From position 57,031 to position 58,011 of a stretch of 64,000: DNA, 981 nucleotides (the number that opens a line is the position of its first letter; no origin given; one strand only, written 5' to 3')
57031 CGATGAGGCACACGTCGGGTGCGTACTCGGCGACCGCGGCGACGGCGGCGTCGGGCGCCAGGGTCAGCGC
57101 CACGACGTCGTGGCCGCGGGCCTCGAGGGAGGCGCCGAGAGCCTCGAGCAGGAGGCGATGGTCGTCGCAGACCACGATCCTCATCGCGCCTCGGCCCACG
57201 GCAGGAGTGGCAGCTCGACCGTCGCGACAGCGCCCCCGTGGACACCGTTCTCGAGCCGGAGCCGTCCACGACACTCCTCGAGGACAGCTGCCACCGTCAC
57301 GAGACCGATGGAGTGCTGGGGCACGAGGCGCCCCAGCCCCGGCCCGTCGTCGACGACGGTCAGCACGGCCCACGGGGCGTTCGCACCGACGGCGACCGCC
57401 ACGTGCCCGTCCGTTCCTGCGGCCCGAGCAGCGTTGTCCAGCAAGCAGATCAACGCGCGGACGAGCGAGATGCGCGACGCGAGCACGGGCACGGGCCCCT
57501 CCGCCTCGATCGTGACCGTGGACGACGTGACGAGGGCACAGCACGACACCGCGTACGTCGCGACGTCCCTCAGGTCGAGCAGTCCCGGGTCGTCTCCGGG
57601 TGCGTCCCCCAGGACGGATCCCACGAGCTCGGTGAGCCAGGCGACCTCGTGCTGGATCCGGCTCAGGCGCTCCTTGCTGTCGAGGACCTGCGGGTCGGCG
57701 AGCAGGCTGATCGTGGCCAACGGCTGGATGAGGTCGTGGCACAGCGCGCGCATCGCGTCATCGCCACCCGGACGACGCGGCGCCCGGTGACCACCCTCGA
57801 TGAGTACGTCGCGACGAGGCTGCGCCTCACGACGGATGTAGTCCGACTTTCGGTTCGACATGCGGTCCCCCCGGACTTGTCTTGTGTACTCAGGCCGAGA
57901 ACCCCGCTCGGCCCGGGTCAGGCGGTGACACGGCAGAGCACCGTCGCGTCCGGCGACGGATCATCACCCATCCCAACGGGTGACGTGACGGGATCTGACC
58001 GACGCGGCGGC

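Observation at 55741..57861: Sensor-less cytoplasmic histidine kinase plus two LuxR-type regulators directly upstream of the glycan operon, one lacking the phospho-acceptor pocket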

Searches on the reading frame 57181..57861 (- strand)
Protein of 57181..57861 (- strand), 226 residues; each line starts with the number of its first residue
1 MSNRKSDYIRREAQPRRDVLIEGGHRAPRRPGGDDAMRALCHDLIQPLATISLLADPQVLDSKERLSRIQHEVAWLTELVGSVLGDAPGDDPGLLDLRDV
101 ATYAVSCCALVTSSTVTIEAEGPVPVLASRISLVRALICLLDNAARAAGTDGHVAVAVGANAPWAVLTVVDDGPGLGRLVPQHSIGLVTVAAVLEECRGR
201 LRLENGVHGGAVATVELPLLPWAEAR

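Call 5: search_protein_families(library=pfam, proteins=[window:57181-57861:-], max_evalue=0.01)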
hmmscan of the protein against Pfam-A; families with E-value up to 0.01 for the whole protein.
window:57181-57861:- (226 aa): 1 family
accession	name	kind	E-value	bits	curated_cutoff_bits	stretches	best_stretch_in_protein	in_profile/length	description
PF02518.31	HATPase_c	-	2.6e-08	34.7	26.4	1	131-219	4-109/111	Histidine kinase-, DNA gyrase B-, and HSP90-like ATPase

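Call 10: search_protein_families(library=ncbifam, proteins=[window:57181-57861:-], max_evalue=0.1)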
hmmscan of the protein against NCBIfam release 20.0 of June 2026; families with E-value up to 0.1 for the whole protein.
window:57181-57861:- (226 aa): 19 families
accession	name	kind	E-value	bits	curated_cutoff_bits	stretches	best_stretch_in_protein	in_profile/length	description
NF008312.0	PRK11100.1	equivalog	1.1e-06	27.8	356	1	37-176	260-413/477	two-component system sensor histidine kinase CreC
NF007004.0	PRK09467.1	equivalog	2.5e-06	26.6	415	1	120-176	322-376/440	two-component system sensor histidine kinase EnvZ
TIGR02966.1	phoR_proteo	equivalog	5e-05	22.5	334.2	1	113-176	210-273/333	phosphate regulon sensor histidine kinase PhoR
TIGR02916.1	PEP_his_kin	equivalog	6.5e-05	21.7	300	1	95-176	543-623/679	XrtA/PEP-CTERM system histidine kinase PrsK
TIGR01386.1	cztS_silS_copS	subfamily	0.00029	19.9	292.55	1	110-176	331-397/457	heavy metal sensor histidine kinase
NF007793.0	PRK10490.1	equivalog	0.00047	18.3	1123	1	113-178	758-824/895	two-component system sensor histidine kinase KdpD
NF033792.0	ActS_PrrB_HisK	equivalog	0.00099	18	350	0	120-176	299-353/423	ActS/PrrB/RegB family redox-sensitive histidine kinase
NF007898.0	PRK10604.1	equivalog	0.001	18.3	478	1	131-176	318-361/433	two-component system sensor histidine kinase RstB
NF041735.1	hist_kin_RppB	equivalog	0.0012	17.7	400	1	115-176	316-377/438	two-component system sensor histidine kinase RppB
NF058527.1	HistKinChvGCaul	equivalog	0.0043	15.8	740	1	111-176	401-466/535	two-component sensor histidine kinase ChvG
NF046025.1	HisPtaseChptCaul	equivalog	0.0049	16.4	225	0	40-65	12-41/204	histidine phosphotransferase ChpT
NF051872.1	HisKinPhyk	equivalog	0.0065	15.1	750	1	148-215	467-534/537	sensor histidine kinase PhyK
NF012226.0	AdeS_HK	equivalog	0.007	15.6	500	1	132-201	249-314/353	two-component sensor histidine kinase AdeS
NF046044.1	PnpS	equivalog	0.0089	15.1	400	1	116-176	269-329/390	two-component system histidine kinase PnpS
NF047794.1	HisKinPtgB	equivalog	0.023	12.9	1000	1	120-176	543-599/656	two-component system sensor histidine kinase PgtB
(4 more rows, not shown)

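Call 11: find_encoding_contigs(protein=window:57181-57861:-, flank=6000, max_places=6)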
Protein window:57181-57861:- (226 aa): 10 contigs read that carry it; 6 places shown.
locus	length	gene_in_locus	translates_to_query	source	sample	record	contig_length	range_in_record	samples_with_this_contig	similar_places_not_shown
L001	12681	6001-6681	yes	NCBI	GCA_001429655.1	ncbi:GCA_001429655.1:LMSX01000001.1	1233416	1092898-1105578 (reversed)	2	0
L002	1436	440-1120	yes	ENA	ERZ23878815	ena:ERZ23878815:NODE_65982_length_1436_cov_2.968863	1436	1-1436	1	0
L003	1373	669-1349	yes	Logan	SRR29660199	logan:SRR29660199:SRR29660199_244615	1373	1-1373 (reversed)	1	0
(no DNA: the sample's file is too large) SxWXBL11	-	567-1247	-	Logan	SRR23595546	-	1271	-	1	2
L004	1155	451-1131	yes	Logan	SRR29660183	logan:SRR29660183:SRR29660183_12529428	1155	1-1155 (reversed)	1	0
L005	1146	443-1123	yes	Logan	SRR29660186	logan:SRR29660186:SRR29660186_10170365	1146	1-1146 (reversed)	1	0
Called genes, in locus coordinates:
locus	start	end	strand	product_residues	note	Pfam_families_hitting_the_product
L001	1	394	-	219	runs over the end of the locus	-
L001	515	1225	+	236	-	PF07161:LppX_LprAFG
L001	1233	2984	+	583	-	PF00083:Sugar_tr, PF07690:MFS_1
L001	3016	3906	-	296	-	PF00561:Abhydrolase_1, PF12146:Hydrolase_4, PF12697:Abhydrolase_6, PF06821:Ser_hydrolase (weak), PF00975:Thioesterase (weak)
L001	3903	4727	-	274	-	PF03372:Exo_endo_phos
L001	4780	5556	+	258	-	PF00106:adh_short, PF08659:KR, PF13460:NAD_binding_10 (faint), PF13561:adh_short_C2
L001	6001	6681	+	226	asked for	PF02518:HATPase_c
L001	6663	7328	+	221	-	PF00072:Response_reg, PF00196:GerE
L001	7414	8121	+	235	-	PF00196:GerE, PF08281:Sigma70_r4_2 (weak)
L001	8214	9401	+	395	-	PF01041:DegT_DnrJ_EryC1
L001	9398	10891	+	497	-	PF13727:CoA_binding_3, PF01073:3Beta_HSD, PF01370:Epimerase, PF02719:Polysacc_synt_2, PF04321:RmlD_sub_bind, PF13460:NAD_binding_10 (weak), PF16363:GDP_Man_Dehyd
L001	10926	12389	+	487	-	PF01139:RtcB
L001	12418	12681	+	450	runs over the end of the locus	-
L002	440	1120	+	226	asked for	PF02518:HATPase_c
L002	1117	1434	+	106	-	?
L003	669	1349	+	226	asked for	PF02518:HATPase_c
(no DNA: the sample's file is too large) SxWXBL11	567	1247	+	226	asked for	PF02518:HATPase_c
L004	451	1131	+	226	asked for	PF02518:HATPase_c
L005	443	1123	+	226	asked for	PF02518:HATPase_c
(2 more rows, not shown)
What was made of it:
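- Checked: The conserved start is more probably the ATG at 56448, giving 235 aa, as in the public annotation (call 11).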

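Call 15: find_homologous_proteins(query=window:57181-57861:-, max_evalue=0.001)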
Query window:57181-57861:- (226 aa): 42 proteins with E <= 0.001 among 4319 candidates.
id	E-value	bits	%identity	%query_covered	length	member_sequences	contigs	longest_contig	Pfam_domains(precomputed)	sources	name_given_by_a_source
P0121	2.3e-132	458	95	100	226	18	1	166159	PF02518.32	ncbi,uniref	ncbi:sensor histidine kinase [Terrabacter sp. 2TAF16]|uniref:sensor histidine kinase n=1 Tax=Terraba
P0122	5.0e-99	348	86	84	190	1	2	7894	PF02518.32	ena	-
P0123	2.0e-76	275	64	100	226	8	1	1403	PF02518.32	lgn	-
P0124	2.4e-76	274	67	91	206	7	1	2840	PF02518.32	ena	-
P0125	6.7e-76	273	67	91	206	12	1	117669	PF02518.32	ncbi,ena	-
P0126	7.3e-75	269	62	100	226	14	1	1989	PF02518.32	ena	-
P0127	3.1e-74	267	67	90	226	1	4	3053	PF02518.32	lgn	-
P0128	2.2e-70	255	61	100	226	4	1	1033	PF02518.32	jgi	-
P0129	8.8e-70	253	68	84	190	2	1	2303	PF02518.32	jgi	-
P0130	1.3e-69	252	68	84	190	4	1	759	PF02518.32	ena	-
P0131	5.8e-68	247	67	81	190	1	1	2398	PF02518.32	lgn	-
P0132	1.1e-67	246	66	87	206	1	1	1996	PF02518.32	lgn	-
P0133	1.4e-67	246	66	83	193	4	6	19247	PF02518.32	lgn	-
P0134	7.8e-67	243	63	83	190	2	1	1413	PF02518.32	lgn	-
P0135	1.2e-63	233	63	86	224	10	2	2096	PF02518.32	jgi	jgi:signal transduction histidine kinase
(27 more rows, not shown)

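Call 18: find_related_loci(query=A2, collection=genome_contigs, flank=10000)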
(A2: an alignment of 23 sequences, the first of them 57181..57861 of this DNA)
Query A2 (226 aa) in genome_contigs; peptide patterns used: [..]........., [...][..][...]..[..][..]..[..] (x = any residue, [..] = any of these).
473 stretches matched a pattern; 193 encode a relative of the query (tblastn E <= 1e-3); the best 80 are kept; 80 distinct loci.
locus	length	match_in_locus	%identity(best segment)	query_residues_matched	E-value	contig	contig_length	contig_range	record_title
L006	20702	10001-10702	90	1-226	1e-130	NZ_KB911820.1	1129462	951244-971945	Terracoccus sp. 273MFTsu3.1 H283DRAFT_scaffold00001.1, whole genome shotgun sequence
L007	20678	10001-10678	65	1-226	1e-82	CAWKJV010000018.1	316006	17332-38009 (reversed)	MAG: uncultured Actinomycetota bacterium isolate MFD08821.bin.2.85 genome assembly, contig: contig_40608, whole genome s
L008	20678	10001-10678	63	1-226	4e-79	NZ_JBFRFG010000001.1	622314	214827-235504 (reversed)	Terrabacter sp. 2YAF2 SCAFFOLD_0, whole genome shotgun sequence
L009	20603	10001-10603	63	25-224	2e-73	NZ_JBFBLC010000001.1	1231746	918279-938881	Terrabacter sp. NPDC080008 NPDC080008_100_H9.ctg-0001, whole genome shotgun sequence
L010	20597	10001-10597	65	25-226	6e-68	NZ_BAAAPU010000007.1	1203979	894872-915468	Terrabacter lapilli strain JCM 15628 sequence07, whole genome shotgun sequence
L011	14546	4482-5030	56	37-219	5e-56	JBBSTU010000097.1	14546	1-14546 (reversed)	MAG: Actinomycetales bacterium isolate SVL2_sbin.29 SVL2_sbin.29_K_503983_L_14546_cov_23.4275, whole genome shotgun sequ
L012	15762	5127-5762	51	10-219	1e-54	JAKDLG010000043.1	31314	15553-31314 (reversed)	MAG: Humibacillus sp. isolate 41_S55 41_S55_NODE_55_length_31314_cov_26.776160, whole genome shotgun sequence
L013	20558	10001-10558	53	35-220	2e-54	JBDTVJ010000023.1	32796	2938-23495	MAG: Terracoccus sp. isolate cluster3_bin.65 NODE_3874_length_32796_cov_31.527443, whole genome shotgun sequence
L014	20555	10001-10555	54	35-219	2e-53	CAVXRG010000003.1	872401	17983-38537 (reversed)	MAG: uncultured Actinomycetota bacterium isolate MFD01721.bin.1.259 genome assembly, contig: contig_30040, whole genome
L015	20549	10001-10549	52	37-219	7e-52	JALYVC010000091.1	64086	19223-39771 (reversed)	MAG: Actinomycetota bacterium isolate LAG bin33 SD1463-65_k127_1532634, whole genome shotgun sequence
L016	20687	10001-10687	49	1-219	1e-51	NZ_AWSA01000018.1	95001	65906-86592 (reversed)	Intrasporangium oryzae NRRL B-24470 contig25, whole genome shotgun sequence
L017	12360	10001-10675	41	8-225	3e-42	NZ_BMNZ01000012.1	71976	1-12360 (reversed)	Terrabacter tumescens strain JCM 1365 sequence12, whole genome shotgun sequence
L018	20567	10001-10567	44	35-222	6e-40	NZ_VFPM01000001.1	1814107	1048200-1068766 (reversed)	Humibacillus xanthopallidus strain KV-663 Ga0314652_11, whole genome shotgun sequence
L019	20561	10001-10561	46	37-218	7e-39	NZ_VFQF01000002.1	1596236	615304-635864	Humibacillus xanthopallidus strain DSM 21776 Ga0197590_12, whole genome shotgun sequence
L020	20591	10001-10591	45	24-219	1e-37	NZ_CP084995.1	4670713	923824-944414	Humibacillus xanthopallidus strain SLM-627 chromosome, complete genome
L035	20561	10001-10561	42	32-217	3e-33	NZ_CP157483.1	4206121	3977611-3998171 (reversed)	Pedococcus sp. KACC 23699 chromosome, complete genome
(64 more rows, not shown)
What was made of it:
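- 193 genome loci encode relatives (call 18).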

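Call 22: search_protein_families(library=pfam, proteins=[L035:4587-6695:+, L035:7100-8137:+, L035:8210-9079:-, L035:9124-9795:-, L035:12190-12969:-, L035:12896-15016:-, L035:14805-18053:+, L035:18188-18916:-, L035:18897-19721:-, L035:19714-20505:-], max_evalue=0.0001)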
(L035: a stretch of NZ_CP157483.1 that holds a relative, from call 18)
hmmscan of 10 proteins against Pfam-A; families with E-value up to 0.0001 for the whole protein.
L035:4587-6695:+ (702 aa): 7 families
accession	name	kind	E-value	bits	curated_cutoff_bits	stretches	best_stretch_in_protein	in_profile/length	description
PF17757.6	UvrB_inter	-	8.8e-35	119.1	22.9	1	169-257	2-91/91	UvrB interaction domain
PF00271.37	Helicase_C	-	9.7e-20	71.3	23.5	1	439-552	3-109/110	Helicase conserved C-terminal domain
PF12344.14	UvrB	-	4.1e-19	68.6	27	1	559-600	1-42/43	Ultra-violet resistance protein B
PF04851.21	ResIII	-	1.8e-10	41.4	22.5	1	22-128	4-114/164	Type III restriction enzyme, res subunit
PF02151.25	UVR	-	2.6e-10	40.1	21.5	1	659-693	2-36/36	UvrB/uvrC motif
PF00270.35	DEAD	-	3.5e-07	30.5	26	1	31-95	9-74/167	DEAD/DEAH box helicase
PF13401.12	AAA_22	-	1.3e-05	26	27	0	40-144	4-84/130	AAA domain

L035:7100-8137:+ (345 aa): 1 family
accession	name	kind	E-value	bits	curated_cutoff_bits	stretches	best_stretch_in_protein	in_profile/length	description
PF03741.22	TerC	-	3.1e-50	170.8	27.8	1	85-288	2-177/178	Integral membrane protein TerC family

L035:8210-9079:- (289 aa): 1 family
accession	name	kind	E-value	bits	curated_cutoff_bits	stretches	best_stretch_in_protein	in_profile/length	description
PF00892.27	EamA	-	3.3e-21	76.4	28.2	1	146-277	2-134/135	EamA-like transporter family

L035:9124-9795:- (223 aa): 1 family
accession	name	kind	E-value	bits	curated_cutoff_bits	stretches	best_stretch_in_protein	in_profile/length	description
PF00753.33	Lactamase_B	-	4.1e-16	59.9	22.7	1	36-185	6-162/196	Metallo-beta-lactamase superfamily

L035:12190-12969:- (259 aa): 2 families
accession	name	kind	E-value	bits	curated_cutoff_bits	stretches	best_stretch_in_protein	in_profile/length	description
PF11716.13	MDMPI_N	-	2.8e-22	80.4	24.2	1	39-173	2-139/140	Mycothiol maleylpyruvate isomerase N-terminal domain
PF07398.16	MDMPI_C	-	1.3e-05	26.3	29.5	1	185-255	9-88/90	MDMPI C-terminal domain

L035:12896-15016:- (706 aa): 2 families
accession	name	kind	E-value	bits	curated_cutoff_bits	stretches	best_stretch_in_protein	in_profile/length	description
PF00723.27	Glyco_hydro_15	-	1.1e-80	272.1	22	1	301-666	2-426/427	Glycosyl hydrolases family 15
PF19291.4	TREH_N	-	3e-16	59.7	23.1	1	82-207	11-132/211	Trehalase-like, N-terminal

L035:14805-18053:+ (1082 aa): 8 families
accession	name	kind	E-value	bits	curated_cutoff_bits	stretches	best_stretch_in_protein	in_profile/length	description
PF17760.6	UvrA_inter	-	4.6e-37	126.7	23.3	1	157-267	1-108/109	UvrA interaction domain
PF17755.6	UvrA_DNA-bind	-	1.3e-36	125.7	23.2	1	324-434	1-109/110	UvrA DNA-binding domain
PF00005.33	ABC_tran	-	4.1e-19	70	25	0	841-896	85-137/137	ABC transporter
PF02463.25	SMC_N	-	2.2e-09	37.5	40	0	670-939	25-211/220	RecF/RecN/SMC N terminal domain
PF13555.12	AAA_29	-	1.4e-08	34.8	27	0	657-691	10-44/61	P-loop containing region of AAA domain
PF03193.22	RsgA_GTPase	-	2.5e-06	27.9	30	0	669-710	106-148/174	RsgA GTPase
PF13304.12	AAA_21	-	1.1e-05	26.1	27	0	871-911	244-284/304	AAA domain, putative AbiEii toxin, Type IV TA system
PF13191.12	AAA_16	-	3.2e-05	24.9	32.6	0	669-696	24-51/167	AAA ATPase domain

L035:18188-18916:- (242 aa): 3 families
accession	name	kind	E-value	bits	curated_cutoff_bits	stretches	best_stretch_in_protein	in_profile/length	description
PF00005.33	ABC_tran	-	1.7e-28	100.4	25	1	22-168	2-136/137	ABC transporter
PF13304.12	AAA_21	-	3.5e-11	44.1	27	1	134-195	231-295/304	AAA domain, putative AbiEii toxin, Type IV TA system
PF12399.14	BCA_ABC_TP_C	-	8.4e-05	22.5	25.5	0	221-242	5-26/27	Branched-chain amino acid ATP-binding cassette transporter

L035:18897-19721:- (274 aa): 3 families
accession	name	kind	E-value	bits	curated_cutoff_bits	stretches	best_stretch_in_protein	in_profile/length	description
PF00005.33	ABC_tran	-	4.4e-32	112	25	1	37-197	1-136/137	ABC transporter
PF12399.14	BCA_ABC_TP_C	-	4.4e-12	45.8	25.5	1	246-271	1-26/27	Branched-chain amino acid ATP-binding cassette transporter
PF13304.12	AAA_21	-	2.1e-07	31.7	27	0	156-224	224-295/304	AAA domain, putative AbiEii toxin, Type IV TA system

L035:19714-20505:- (263 aa): 1 family
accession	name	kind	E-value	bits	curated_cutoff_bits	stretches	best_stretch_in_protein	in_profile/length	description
PF02653.21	BPD_transp_2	-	1.2e-32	113.6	26.8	1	1-216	63-251/269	Branched-chain amino acid transport system / permease component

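Call 25: search_solved_structures(query=A2, max_evalue=0.001, show_alignments=2)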
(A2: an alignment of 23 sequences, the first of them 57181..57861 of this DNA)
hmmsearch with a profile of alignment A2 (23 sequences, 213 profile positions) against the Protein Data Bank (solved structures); distinct sequences matched with E-value up to 0.001: 61 (the best 60 are shown).
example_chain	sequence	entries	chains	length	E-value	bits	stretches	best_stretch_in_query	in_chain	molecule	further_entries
4cti_A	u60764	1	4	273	1e-19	74.2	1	14-163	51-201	OSMOLARITY SENSOR PROTEIN ENVZ, AF1503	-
4kp4_A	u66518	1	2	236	3e-19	72.7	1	21-163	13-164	Osmolarity sensor protein EnvZ, Histidine kinase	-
6lgq_C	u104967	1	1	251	5e-19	72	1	18-163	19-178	Histidine kinase KdpD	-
9jfj_A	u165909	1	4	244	7.5e-18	68.1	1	24-208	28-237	Sensor histidine kinase ZraS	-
9p6i_A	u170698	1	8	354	4.8e-17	65.5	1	22-211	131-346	histidine kinase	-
8u4x_A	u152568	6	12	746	1.4e-15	60.8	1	10-163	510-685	histidine kinase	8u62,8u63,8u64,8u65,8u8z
4biu_A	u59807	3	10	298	2.8e-15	59.7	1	14-163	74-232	SENSOR PROTEIN CPXA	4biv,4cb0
4biw_A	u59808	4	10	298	3e-15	59.6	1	14-163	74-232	SENSOR PROTEIN CPXA | Sensor histidine kinase CpxA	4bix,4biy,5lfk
3d36_A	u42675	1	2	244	5.1e-14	55.6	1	21-209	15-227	Sporulation kinase B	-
3a0r_A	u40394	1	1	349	1.2e-13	54.4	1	22-208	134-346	Sensor protein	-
4biz_A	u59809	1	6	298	1.9e-13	53.7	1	15-163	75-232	SENSOR PROTEIN CPXA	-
1bxd_A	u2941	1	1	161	6.7e-13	52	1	80-163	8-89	PROTEIN (OSMOLARITY SENSOR PROTEIN (ENVZ))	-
2c2a_A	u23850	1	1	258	8.6e-13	51.6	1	11-163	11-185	SENSOR HISTIDINE KINASE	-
5uht_A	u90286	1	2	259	9.7e-13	51.5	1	12-163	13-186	Sensor histidine kinase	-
3dge_A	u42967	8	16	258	1e-12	51.4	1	13-163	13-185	Sensor protein | Histidine kinase | Sensor histidine kinase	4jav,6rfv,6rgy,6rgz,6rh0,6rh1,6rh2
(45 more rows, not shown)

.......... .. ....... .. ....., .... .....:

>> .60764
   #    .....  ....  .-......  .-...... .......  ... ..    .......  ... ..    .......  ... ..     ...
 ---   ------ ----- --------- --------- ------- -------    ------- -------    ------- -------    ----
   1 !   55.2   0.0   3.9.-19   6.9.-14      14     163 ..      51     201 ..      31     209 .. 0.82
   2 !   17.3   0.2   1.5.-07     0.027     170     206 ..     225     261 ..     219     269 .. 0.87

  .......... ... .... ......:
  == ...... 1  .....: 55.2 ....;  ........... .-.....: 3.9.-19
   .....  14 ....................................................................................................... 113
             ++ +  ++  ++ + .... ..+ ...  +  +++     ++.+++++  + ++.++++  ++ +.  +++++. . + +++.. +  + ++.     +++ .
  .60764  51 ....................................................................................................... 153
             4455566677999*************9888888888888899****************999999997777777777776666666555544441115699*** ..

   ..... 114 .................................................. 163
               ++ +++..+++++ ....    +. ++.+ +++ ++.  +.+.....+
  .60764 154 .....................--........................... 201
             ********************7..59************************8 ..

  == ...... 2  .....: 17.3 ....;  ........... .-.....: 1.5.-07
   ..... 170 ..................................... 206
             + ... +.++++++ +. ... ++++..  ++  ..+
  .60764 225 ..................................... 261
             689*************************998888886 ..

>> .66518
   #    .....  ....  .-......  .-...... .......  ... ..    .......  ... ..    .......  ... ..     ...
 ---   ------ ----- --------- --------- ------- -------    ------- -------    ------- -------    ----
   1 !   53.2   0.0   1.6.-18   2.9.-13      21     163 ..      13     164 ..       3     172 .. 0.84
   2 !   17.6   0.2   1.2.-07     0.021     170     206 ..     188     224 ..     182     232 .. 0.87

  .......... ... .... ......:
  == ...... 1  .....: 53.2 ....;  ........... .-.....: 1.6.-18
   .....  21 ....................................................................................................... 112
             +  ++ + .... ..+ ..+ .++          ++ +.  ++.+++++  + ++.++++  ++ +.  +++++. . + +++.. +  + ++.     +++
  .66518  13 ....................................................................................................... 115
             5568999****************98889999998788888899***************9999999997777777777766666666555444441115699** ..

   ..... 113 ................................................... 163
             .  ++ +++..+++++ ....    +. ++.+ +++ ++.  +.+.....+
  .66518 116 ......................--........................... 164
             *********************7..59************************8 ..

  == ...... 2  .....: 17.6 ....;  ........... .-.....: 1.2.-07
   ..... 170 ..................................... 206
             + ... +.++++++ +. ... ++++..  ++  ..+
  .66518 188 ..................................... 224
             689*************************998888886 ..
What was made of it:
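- On Class-I (HisKA-type) histidine kinase: It aligns to the EnvZ H box (call 25).
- Checked: A family profile matches the DHp+CA of EnvZ, CpxA, KdpD and HK853 (E = 1e-19, call 25).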
